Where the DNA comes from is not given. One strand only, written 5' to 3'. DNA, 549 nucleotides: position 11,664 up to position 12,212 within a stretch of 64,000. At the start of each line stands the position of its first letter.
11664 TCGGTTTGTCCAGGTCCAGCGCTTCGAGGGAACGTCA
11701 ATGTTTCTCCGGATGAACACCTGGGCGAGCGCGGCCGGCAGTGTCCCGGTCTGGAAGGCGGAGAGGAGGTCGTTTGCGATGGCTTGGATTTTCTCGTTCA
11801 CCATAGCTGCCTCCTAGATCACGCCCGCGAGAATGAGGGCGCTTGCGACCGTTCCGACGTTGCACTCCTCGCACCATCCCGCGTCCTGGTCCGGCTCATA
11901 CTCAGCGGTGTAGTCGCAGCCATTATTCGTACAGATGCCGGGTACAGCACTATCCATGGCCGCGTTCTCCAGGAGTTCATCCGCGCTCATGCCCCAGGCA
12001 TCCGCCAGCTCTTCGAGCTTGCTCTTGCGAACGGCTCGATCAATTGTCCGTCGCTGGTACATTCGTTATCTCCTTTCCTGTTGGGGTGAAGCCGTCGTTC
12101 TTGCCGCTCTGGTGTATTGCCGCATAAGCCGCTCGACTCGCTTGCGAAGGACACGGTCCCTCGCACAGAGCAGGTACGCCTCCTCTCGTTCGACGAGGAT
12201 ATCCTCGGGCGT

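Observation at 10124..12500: Six-gene minus-strand operon: truncated sigma-like protein, Zn-ribbon, ArdC-like zincin, two coupled small ORFs and a SymE/AbrB-like mini-ORF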

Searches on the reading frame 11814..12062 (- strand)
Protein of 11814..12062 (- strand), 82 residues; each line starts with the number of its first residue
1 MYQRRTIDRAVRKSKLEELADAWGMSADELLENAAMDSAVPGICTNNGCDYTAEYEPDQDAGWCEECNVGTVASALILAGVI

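Call 3: search_protein_families(library=pfam, max_evalue=1, proteins=[window:11814-12062:-])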
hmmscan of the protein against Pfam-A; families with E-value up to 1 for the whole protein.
window:11814-12062:- (82 aa): 4 families
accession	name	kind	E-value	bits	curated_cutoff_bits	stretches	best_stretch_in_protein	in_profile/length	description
PF08667.16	BetR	-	0.0054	17.3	21.6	1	14-59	52-97/148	BetR domain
PF21220.3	RecQ-1-like_HTH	-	0.013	16.1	27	1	11-33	12-34/51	RecQ-1-like, helix-turn-helix domain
PF05122.18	SpdB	-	0.027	15.2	25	1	43-56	22-35/50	Mobile element transfer protein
PF20432.4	Xre-like-HTH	-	0.073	13.8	25.8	1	5-31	4-30/63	Antitoxin Xre-like helix-turn-helix domain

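Call 4: search_protein_families(library=ncbifam, max_evalue=1, proteins=[window:11814-12062:-])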
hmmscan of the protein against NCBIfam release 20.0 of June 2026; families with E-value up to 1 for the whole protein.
window:11814-12062:- (82 aa): 1 family
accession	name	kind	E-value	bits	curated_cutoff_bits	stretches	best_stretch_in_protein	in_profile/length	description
NF050110.1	TransRegBldD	equivalog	0.015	15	250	1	7-39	46-78/162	transcriptional regulator BldD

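Call 24: find_homologous_proteins(query=window:11817-12062:-, max_evalue=0.001)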
Query window:11817-12062:- (82 aa): 153 proteins with E <= 0.001 among 154 candidates; the best 120 are listed.
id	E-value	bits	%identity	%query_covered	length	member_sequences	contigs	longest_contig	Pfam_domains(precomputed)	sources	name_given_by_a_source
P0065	1.3e-48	180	100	100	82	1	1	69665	-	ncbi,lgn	ncbi:MAG: hypothetical protein ABIS20_01245 [Thermoanaerobaculia bacterium]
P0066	5.3e-46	172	94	100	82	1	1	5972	-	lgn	-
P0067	1.4e-41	157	84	100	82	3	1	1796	-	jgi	jgi:hypothetical protein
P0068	6.2e-41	155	84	100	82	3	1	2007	-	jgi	jgi:hypothetical protein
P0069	3.2e-39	150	83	100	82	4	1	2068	-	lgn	-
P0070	3.3e-39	150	82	100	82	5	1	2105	-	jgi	jgi:hypothetical protein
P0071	1.9e-38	147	79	100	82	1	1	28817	-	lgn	-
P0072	3.0e-38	147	82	100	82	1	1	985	-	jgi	jgi:hypothetical protein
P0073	7.0e-38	146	83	100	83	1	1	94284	-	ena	-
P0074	1.3e-37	145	80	100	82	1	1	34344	-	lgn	-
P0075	1.8e-36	141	80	100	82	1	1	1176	-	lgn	-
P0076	1.9e-36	141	78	100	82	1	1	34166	-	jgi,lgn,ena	-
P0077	3.9e-36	140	77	100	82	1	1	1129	-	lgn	-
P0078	7.8e-36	139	78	100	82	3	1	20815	-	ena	-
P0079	1.1e-35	139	78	100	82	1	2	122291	-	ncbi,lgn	ncbi:MAG: hypothetical protein ABJC13_07630 [Acidobacteriota bacterium]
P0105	3.1e-21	93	60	88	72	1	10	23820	-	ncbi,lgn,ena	-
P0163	1.4e-16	78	55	84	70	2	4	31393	-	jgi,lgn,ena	-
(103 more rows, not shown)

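Call 27: search_dna_similar(query=window:11817-12062:-, collection=plasmids, mode=protein, max_evalue=0.001, max_rows=25, rows=spread)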
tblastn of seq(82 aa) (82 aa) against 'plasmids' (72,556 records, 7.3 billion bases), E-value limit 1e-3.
Records with a match: 8; places in all: 8; records where one place covers at least 80% of the query: 8.
Best place of each record, by identity: <60% 8.
By first word of the organism name: Sagittula 2; Paracoccus 1; Sulfitobacter 1; Marinibacterium 1; Salipiger 1; Marinovum 1; Mameliella 1.
By predicted mobility (MOB-suite, as given by PLSDB): conjugative 8.
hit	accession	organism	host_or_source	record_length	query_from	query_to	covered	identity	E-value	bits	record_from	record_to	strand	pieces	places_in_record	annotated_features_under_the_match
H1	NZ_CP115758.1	Paracoccus sp. SCSIO 75233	cell culture,sediment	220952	1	82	100%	40.9%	2e-11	64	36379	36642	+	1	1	hypothetical protein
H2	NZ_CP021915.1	Sagittula sp. P11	cell culture,sulfidic waters (60 m) ...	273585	15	82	83%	47.8%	5e-12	66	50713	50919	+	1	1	hypothetical protein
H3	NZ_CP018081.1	Sulfitobacter alexandrii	Alexandrium minutum,cell culture,cell ...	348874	15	82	83%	47.8%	5e-12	66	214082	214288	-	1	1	hypothetical protein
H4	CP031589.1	Marinibacterium anthonyi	Isolate culture,marine surface water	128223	15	82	83%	47.8%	2e-11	65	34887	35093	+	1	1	hypothetical protein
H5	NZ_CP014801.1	Salipiger profundus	single cell,environmental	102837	15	82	83%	47.8%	2e-11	65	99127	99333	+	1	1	hypothetical protein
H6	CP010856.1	Marinovum algicola DG 898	-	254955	15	81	82%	47.1%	2e-10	62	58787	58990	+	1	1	hypothetical protein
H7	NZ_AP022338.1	Mameliella alba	-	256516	15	81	82%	45.6%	3e-10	61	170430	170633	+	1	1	hypothetical protein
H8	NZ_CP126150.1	Sagittula sp. MA-2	Cell culture,Coastal seawater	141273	15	81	82%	44.1%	1e-8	56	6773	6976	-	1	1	hypothetical protein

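Call 29: get_annotated_region(hit=H2, flank=6000)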
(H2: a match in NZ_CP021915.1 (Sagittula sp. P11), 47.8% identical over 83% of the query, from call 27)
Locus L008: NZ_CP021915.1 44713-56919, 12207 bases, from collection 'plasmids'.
description: Sagittula sp. P11 plasmid unnamed2, complete sequence
organism: Sagittula sp. P11 (NCBI taxid 2009329)
taxonomy: Bacteria; Pseudomonadota; Alphaproteobacteria; Rhodobacterales; Roseobacteraceae; Sagittula; Sagittula sp. P11
host: -; source: cell culture,sulfidic waters (60 m) from the Peruvian upwelling region; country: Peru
typing (MOB-suite, as given by PLSDB): conjugative; replicon rep_cluster_558; relaxase MOBP; mating-pair formation MPF_T
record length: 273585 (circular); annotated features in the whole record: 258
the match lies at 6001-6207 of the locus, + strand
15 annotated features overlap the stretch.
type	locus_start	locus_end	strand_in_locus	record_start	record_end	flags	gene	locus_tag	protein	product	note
CDS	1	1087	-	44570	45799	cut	-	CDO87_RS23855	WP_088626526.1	site-specific integrase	GO:0015074 - DNA integration [Evidence IEA]; GO:0006310 - DNA recombination [Evidence IEA]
CDS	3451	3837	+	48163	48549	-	-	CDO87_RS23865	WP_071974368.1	DUF6878 family protein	-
CDS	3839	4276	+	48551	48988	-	-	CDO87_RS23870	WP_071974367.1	hypothetical protein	-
CDS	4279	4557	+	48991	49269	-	-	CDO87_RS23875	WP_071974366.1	hypothetical protein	-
CDS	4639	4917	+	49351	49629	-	-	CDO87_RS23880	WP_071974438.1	hypothetical protein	-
CDS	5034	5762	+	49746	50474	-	-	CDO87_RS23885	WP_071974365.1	DUF736 family protein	-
CDS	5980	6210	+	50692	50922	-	-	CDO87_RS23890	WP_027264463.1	hypothetical protein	-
CDS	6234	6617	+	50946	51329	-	-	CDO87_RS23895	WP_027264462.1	hypothetical protein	-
CDS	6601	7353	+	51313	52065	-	-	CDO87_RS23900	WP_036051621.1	phosphoadenosine phosphosulfate reductase family protein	-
CDS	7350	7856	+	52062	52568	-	radC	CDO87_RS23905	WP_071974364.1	DNA repair protein RadC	GO:0006281 - DNA repair [Evidence IEA]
CDS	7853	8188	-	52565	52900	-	-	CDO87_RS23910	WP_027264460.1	type II toxin-antitoxin system RelE/ParE family toxin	GO:0030541 - plasmid partitioning [Evidence IEA]; GO:0051290 - protein heterotetramerization [Evidence IEA]; GO:0009432 ...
CDS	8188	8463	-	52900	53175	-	-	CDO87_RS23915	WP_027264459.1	hypothetical protein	-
CDS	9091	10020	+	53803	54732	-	-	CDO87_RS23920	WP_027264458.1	DUF2493 domain-containing protein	-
CDS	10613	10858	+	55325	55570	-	-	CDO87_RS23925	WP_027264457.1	hypothetical protein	-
CDS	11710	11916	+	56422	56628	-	-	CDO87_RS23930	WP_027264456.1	hypothetical protein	-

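Call 37: find_encoding_contigs(protein=P0105, flank=6000, max_places=3)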
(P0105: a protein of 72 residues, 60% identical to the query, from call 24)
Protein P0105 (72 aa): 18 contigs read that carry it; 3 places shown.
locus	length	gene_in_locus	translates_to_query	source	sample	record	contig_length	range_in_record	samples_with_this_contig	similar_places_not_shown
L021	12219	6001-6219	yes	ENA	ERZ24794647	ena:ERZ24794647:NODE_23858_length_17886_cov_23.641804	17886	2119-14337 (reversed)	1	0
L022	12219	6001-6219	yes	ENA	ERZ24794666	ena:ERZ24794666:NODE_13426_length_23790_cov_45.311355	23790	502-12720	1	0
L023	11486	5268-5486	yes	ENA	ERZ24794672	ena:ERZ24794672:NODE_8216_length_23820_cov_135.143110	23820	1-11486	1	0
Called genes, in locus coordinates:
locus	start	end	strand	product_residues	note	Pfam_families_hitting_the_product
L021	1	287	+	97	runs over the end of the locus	-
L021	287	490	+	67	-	-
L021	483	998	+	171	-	-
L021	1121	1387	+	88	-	-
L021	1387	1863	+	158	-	PF03013:Pyr_excise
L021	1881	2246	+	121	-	-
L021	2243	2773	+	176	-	-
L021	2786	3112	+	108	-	-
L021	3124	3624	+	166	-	-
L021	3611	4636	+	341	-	-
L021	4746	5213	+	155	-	-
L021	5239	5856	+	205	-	-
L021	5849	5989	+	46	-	-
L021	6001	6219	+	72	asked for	-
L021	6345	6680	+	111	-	-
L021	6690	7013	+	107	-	-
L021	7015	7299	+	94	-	-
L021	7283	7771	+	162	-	-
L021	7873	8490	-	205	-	-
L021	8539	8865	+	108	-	-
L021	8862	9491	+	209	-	-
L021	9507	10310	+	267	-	PF05496:RuvB_N (faint), PF13401:AAA_22 (faint), PF00004:AAA (weak), PF05491:WHD_RuvB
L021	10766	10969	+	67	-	-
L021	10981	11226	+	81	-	-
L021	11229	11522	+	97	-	-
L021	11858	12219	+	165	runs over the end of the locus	-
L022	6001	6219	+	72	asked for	-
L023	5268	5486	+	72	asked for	-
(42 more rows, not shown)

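Call 38: find_encoding_contigs(protein=P0163, flank=6000, max_places=3)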
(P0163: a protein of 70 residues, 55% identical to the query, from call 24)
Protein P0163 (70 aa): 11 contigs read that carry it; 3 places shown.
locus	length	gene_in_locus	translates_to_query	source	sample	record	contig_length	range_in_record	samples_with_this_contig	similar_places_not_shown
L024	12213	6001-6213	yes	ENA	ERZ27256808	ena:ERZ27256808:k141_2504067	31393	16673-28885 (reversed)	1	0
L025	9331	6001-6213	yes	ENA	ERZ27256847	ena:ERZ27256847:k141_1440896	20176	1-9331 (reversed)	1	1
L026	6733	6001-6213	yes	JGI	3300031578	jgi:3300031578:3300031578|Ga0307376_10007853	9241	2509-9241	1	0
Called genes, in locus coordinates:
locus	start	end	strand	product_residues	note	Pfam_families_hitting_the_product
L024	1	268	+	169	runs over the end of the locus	-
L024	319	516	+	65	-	-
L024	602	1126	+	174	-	-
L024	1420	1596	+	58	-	-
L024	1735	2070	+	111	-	-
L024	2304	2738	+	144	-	-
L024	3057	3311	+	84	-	-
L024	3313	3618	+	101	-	PF11171:DUF2958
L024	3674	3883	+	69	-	-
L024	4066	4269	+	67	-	-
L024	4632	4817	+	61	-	-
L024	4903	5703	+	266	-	PF04542:Sigma70_r2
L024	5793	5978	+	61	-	-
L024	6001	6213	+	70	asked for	-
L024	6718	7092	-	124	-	-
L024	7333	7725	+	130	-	-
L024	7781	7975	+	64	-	-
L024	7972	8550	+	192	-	-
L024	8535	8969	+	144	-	-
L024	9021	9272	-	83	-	-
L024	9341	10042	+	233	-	PF13505:OMP_b-brl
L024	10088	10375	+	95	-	-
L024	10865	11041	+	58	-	-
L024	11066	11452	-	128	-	-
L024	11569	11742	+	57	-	-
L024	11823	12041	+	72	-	-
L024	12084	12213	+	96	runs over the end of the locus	-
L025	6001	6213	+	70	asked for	-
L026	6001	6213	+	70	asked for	-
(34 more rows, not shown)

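Call 39: search_protein_families(library=pfam, max_evalue=0.1, proteins=[L024:4903-5703:+, L024:5793-5978:+, L021:5239-5856:+, L021:4746-5213:+, L021:6345-6680:+, L021:3611-4636:+, L008:6234-6617:+, L008:4639-4917:+])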
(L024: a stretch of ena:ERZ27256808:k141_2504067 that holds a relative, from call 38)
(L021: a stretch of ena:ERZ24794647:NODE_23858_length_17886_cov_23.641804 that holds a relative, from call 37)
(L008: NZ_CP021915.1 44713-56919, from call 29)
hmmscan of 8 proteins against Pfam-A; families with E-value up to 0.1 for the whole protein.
L024:4903-5703:+ (266 aa): 4 families
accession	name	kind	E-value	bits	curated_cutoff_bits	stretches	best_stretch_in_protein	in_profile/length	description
PF04542.20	Sigma70_r2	-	7.4e-12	45.3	24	1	34-97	2-64/71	Sigma-70 region 2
PF04539.22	Sigma70_r3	-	0.00096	19.7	25.3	1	121-190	7-77/78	Sigma-70 region 3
PF12645.13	HTH_16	-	0.022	15.3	22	1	18-75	3-65/65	Helix-turn-helix domain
PF17438.7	DUF5417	-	0.084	13.5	23.9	0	211-247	10-46/91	Family of unknown function (DUF5417)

L024:5793-5978:+ (61 aa): 2 families
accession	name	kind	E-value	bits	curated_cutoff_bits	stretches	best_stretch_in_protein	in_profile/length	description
PF00684.25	DnaJ_CXXCXGXG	-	0.0037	17.9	32.7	1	7-39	1-33/65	DnaJ central domain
PF03589.19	Antiterm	-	0.041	14.5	26.7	1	3-48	28-69/87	Antitermination protein Q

L021:5239-5856:+ (205 aa): 0 families

L021:4746-5213:+ (155 aa): 0 families

L021:6345-6680:+ (111 aa): 1 family
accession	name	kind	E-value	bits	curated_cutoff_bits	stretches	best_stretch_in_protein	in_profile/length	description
PF12773.13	DZR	-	0.053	14.1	27.3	0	28-76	7-33/45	Double zinc ribbon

L021:3611-4636:+ (341 aa): 0 families

L008:6234-6617:+ (127 aa): 0 families

L008:4639-4917:+ (92 aa): 0 families

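Call 47: search_protein_families(library=phrogs, max_evalue=0.01, proteins=[window:11817-12062:-])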
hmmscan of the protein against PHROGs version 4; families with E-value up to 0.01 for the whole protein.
window:11817-12062:- (82 aa): 0 families

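Call 51: predict_structure(alignment_id=A2)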
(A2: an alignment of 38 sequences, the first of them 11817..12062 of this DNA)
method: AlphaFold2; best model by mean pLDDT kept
length: 82 residues; sequences in the alignment: 38
mean_pLDDT: 89.0   pTM: 0.77
mean pLDDT of the five models: 89.0, 88.7, 87.8, 87.2, 86.8
residues with pLDDT >= 90: 57; 70-90: 21; 50-70: 3; < 50: 1
segments of 3 or more residues with pLDDT < 50: none
pLDDT, mean of each block of 10 residues (from residue 1): 72 93 92 86 93 92 93 92 78
secondary structure, 60 per line:
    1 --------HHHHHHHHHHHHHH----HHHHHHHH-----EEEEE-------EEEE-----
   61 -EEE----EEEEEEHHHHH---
elements in order: H9-22 H27-34 E40-44 E52-55 E62-64 E69-74 H75-79

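Call 56: fold_search(model_id=the predicted structure, library=pdb)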
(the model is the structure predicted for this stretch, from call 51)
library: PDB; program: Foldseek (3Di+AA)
matches with E <= 10: 158; with E <= 0.001: 0
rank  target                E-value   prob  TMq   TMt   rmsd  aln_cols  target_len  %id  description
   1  4bts_A6               1.0e+00  0.07  0.26  0.26   6.9        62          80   13  THE CRYSTAL STRUCTURE OF THE EUKARYOTIC 40S RIBOSOMAL SUBUNIT IN COMPLEX WITH EIF1 AND EIF1A (released 2013-07-17)
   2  8cf1_G                1.3e+00  0.08  0.27  0.16  14.7        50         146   24  Tetracycline bound to the 30S head (released 2023-07-26)
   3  6nr0_A                1.3e+00  0.08  0.30  0.11  11.7        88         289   15  SIRT2(56-356) with covalent intermediate between mechanism-based inhibitor Glucose-TM-1beta and 1'-SH ADP-ribose (released 2020-01-22)
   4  6wej_A                1.3e+00  0.02  0.17  0.05  13.7        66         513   11  Structure of cGMP-unbound WT TAX-4 reconstituted in lipid nanodiscs (released 2020-06-03)
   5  8q67_E                1.6e+00  0.10  0.27  0.05   7.0        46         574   15  Crystal structure of a homohexameric MCM from M. acidophilum (released 2025-03-12)
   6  3qml_B                1.6e+00  0.06  0.24  0.07   9.4        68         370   10  The structural analysis of Sil1-Bip complex reveals the mechanism for Sil1 to function as a novel nucleotide exchange  (released 2011-06-29)
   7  9r9o_SF               1.8e+00  0.06  0.30  0.13  13.4        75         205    9  Yeast 80S with nascent chain in complex with Ssb1-ADP in the S1 state (released 2025-12-24)
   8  8uu9_g                1.9e+00  0.09  0.33  0.19  14.0        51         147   20  Cryo-EM structure of the ratcheted Listeria innocua 70S ribosome (head-swiveled) in complex with HflXr and pe/E-tRNA ( (released 2024-02-28)
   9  7svs_G                1.9e+00  0.05  0.28  0.18   7.0        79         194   14  Crystal structure analysis of the G73A mutant of Superoxide Dismutase from Trichoderma reesei (released 2022-02-16)
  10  8eag_A                2.0e+00  0.08  0.26  0.15   5.0        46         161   15  SsoMCM hexamer bound to Mg/ADP-BeFx and 12-mer oligo-dT. Class 2 (released 2022-12-14)
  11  3j0l_T                2.2e+00  0.07  0.31  0.14  13.9        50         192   16  Core of mammalian 80S pre-ribosome in complex with tRNAs fitted to a 9.8A cryo-EM map: classic PRE state 1 (released 2011-11-16)
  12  6s02_B                2.2e+00  0.05  0.24  0.08   9.5        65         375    6  Plasmodium falciparum Hsp70-x chaperone nucleotide binding domain - ADP bound state (released 2019-10-02)
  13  5uz4_G                2.3e+00  0.07  0.30  0.18  14.2        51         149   25  The cryo-EM structure of YjeQ bound to the 30S subunit suggests a fidelity checkpoint function for this protein in rib (released 2017-04-19)
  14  5a2q_F                2.3e+00  0.07  0.31  0.15  12.9        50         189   18  Structure of the HCV IRES bound to the human ribosome (released 2015-07-15)
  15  2k2d_MODEL_1_A        2.5e+00  0.12  0.32  0.48   3.0        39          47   20  Solution NMR structure of C-terminal domain of human pirh2. Northeast Structural Genomics Consortium (NESG) ta (released 2008-04-15)
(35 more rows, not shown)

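Call 88: search_protein_families(library=padloc, max_evalue=0.01, proteins=[window:11817-12062:-])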
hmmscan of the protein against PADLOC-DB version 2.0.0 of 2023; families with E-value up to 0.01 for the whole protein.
window:11817-12062:- (82 aa): 0 families

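Call 89: find_related_loci(query=A2, collection=metagenome_contigs, flank=5000)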
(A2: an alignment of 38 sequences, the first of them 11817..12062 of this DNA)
Query A2 (82 aa) in metagenome_contigs; peptide patterns used: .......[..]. (x = any residue, [..] = any of these).
467 stretches matched a pattern; 455 encode a relative of the query (tblastn E <= 1e-3); the best 80 are kept; 80 distinct loci.
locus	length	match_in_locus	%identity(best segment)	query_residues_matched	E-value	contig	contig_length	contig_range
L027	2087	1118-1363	80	1-82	9e-44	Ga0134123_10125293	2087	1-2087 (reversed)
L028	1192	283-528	80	1-82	6e-45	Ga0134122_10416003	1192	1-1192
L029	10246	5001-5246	79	1-82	2e-42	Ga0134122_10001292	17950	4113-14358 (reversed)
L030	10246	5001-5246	78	1-82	3e-41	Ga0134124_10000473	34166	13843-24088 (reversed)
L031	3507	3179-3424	77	1-82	5e-41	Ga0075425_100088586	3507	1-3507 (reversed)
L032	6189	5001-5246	76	1-82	5e-41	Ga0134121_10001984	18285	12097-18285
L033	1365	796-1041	72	1-82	2e-37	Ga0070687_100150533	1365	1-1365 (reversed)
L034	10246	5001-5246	62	1-82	1e-32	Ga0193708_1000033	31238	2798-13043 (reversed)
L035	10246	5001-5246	62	1-82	1e-32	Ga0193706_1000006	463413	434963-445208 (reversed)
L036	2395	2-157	85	31-82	6e-27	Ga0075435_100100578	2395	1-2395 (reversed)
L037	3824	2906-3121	60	11-82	5e-26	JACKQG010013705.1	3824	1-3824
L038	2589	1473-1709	60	3-82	8e-26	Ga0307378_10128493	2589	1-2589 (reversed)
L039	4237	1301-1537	60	3-82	8e-26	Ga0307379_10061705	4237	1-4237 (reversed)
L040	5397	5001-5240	58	4-82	2e-25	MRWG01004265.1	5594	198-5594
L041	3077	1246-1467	58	9-82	3e-25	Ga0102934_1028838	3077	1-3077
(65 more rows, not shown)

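Call 106: fold_search(model_id=the predicted structure, library=viral)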
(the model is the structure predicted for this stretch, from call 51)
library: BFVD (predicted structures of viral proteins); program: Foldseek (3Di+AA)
matches with E <= 10: 181; with E <= 0.001: 0
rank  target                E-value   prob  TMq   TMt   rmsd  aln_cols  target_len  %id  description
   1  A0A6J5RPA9            3.9e-02  0.98  0.50  0.50   2.9        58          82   24  Uncharacterized protein [uncultured Caudovirales phage]
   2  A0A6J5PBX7            5.6e-02  0.97  0.47  0.43   2.6        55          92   29  Uncharacterized protein [uncultured Caudovirales phage]
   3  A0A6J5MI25            9.7e-02  0.92  0.45  0.44   2.7        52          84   33  Uncharacterized protein [uncultured Caudovirales phage]
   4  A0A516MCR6            1.1e-01  0.82  0.44  0.21   6.1        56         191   27  (no name in the UniProt tables at hand)
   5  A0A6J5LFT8            2.9e-01  0.44  0.42  0.44   4.8        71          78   21  Uncharacterized protein [uncultured Caudovirales phage]
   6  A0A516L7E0            3.9e-01  0.38  0.32  0.55   3.3        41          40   27  (no name in the UniProt tables at hand)
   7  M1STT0                5.9e-01  0.15  0.33  0.23  14.7        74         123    9  Coat protein (Fragment) [Cassava brown streak virus]
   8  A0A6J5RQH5            7.7e-01  0.21  0.36  0.30   4.6        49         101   31  Regulatory protein, FmdB, Zinc ribbon domain [uncultured Caudovirales phage]
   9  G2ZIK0                8.9e-01  0.20  0.30  0.29   3.0        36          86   19  Uncharacterized protein [Staphylococcus phage ISP]
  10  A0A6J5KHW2            1.0e+00  0.28  0.32  0.44   4.0        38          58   26  Zinc ribbon domain-containing protein [uncultured Caudovirales phage]
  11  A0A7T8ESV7            1.0e+00  0.14  0.32  0.05   6.7        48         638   23  (no name in the UniProt tables at hand)
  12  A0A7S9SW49            1.0e+00  0.12  0.31  0.04   7.7        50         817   30  (no name in the UniProt tables at hand)
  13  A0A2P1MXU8            1.0e+00  0.04  0.22  0.05  19.5        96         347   12  Uncharacterized protein [Staphylococcus phage phiSA_BS1]
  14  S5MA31                1.2e+00  0.21  0.31  0.46   2.9        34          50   15  Uncharacterized protein [Bacillus phage Basilisk]
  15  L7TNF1                1.2e+00  0.11  0.31  0.32   8.6        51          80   22  Uncharacterized protein [Haloarcula vallismortis tailed virus 1]
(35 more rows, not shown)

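Call 107: search_dna_similar(query=window:11817-12062:-, collection=phages, mode=protein, max_evalue=0.001, max_rows=15)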
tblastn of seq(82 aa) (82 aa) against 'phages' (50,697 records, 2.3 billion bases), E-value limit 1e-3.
Records with a match: 1; places in all: 1; records where one place covers at least 80% of the query: 1.
Best place of each record, by identity: <60% 1.
By first word of the organism name: Roseobacter 1.
By host as written in the record: Rhodobacteraceae bacterium FZCC0042 1.
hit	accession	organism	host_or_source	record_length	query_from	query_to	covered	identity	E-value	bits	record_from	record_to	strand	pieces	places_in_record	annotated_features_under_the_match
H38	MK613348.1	Roseobacter phage CRP-6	Rhodobacteraceae bacterium FZCC0042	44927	13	82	85%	52.1%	3e-12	66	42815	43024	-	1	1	hypothetical protein (x2)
